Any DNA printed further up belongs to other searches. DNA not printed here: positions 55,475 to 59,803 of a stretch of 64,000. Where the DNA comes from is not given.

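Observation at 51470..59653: Tandem pair of giant intronless genes encoding Pmp-like beta-helix ectodomain fused to a multi-pass TM domain (unrecognised family)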

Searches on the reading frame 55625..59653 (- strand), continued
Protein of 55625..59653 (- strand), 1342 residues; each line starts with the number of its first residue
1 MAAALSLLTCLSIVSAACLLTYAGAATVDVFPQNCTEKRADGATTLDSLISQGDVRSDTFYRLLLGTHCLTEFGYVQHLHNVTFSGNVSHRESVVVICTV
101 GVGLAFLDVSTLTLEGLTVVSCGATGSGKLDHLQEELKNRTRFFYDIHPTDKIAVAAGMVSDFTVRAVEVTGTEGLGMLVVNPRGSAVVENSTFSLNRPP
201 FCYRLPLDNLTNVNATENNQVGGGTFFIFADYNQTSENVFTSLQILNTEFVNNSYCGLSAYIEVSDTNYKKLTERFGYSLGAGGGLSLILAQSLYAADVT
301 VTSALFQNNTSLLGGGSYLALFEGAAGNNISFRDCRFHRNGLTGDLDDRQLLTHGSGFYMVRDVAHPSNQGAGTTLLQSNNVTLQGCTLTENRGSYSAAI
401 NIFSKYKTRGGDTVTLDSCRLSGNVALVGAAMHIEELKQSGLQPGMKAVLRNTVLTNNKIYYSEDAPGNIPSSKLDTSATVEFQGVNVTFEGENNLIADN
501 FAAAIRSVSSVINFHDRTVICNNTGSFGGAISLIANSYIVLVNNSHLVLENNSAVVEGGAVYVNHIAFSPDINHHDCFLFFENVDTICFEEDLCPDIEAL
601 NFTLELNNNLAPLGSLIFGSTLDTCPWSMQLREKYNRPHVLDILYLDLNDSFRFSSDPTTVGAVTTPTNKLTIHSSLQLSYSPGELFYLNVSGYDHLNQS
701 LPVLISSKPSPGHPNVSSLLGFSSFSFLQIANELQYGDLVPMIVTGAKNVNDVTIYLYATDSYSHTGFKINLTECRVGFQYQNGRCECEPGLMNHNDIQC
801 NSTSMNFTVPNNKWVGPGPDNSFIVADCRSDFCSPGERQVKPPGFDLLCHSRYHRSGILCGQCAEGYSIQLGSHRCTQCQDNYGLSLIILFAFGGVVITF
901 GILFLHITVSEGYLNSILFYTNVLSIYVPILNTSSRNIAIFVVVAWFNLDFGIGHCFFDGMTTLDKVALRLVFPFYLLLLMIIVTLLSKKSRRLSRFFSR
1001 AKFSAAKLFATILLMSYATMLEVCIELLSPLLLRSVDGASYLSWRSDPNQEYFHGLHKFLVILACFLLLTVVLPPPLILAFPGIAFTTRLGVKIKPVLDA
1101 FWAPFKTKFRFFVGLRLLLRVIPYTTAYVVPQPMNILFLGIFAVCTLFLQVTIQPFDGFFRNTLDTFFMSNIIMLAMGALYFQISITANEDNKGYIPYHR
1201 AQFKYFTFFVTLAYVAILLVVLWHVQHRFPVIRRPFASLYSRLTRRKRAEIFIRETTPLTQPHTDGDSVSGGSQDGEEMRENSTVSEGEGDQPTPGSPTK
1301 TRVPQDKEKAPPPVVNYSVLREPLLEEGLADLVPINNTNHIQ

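Call 85: find_encoding_contigs(protein=P0002, flank=10000, max_places=2)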
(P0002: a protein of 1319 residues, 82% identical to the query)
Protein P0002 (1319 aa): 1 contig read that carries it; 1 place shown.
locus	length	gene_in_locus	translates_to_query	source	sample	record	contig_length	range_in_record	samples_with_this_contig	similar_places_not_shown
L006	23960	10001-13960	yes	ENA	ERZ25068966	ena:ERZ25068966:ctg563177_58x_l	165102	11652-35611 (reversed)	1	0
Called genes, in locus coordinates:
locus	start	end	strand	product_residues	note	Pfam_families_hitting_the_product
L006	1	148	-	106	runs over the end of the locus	-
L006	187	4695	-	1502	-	PF10473:CENP-F_leu_zip (faint), PF00595:PDZ (weak), PF24161:CCDC39 (weak), PF09457:RBD-FIP (weak)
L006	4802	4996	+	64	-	-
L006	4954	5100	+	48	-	-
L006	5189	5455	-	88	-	-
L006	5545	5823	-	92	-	-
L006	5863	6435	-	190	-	-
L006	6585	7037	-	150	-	PF10217:DUF2039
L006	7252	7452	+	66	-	PF10241:KxDL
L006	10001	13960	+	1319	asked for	-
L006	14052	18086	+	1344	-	-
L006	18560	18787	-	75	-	-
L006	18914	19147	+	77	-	-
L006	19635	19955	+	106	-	-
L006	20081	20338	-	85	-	PF14828:Amnionless (weak)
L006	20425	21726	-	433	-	PF19056:WD40_2 (faint), PF23748:Beta-prop_LRRK2 (faint)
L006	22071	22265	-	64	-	-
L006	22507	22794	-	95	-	PF07714:PK_Tyr_Ser-Thr (weak)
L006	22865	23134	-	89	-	PF00069:Pkinase, PF07714:PK_Tyr_Ser-Thr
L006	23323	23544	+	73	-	-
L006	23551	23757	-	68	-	-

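Call 86: find_encoding_contigs(protein=P0006, flank=10000, max_places=2)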
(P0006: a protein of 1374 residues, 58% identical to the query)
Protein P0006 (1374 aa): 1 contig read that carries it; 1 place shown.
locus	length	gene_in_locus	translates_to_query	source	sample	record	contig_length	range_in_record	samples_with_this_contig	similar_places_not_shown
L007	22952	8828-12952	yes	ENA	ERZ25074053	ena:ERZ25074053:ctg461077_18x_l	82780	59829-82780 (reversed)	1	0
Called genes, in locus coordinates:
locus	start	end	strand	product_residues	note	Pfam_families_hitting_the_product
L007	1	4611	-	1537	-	?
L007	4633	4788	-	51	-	-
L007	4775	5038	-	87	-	-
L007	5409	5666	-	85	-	-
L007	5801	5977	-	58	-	PF10217:DUF2039 (weak)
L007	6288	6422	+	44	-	-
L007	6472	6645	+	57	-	PF10241:KxDL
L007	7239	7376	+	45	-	-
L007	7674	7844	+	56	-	-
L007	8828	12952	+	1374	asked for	-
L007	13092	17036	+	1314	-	-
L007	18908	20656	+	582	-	-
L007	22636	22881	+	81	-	-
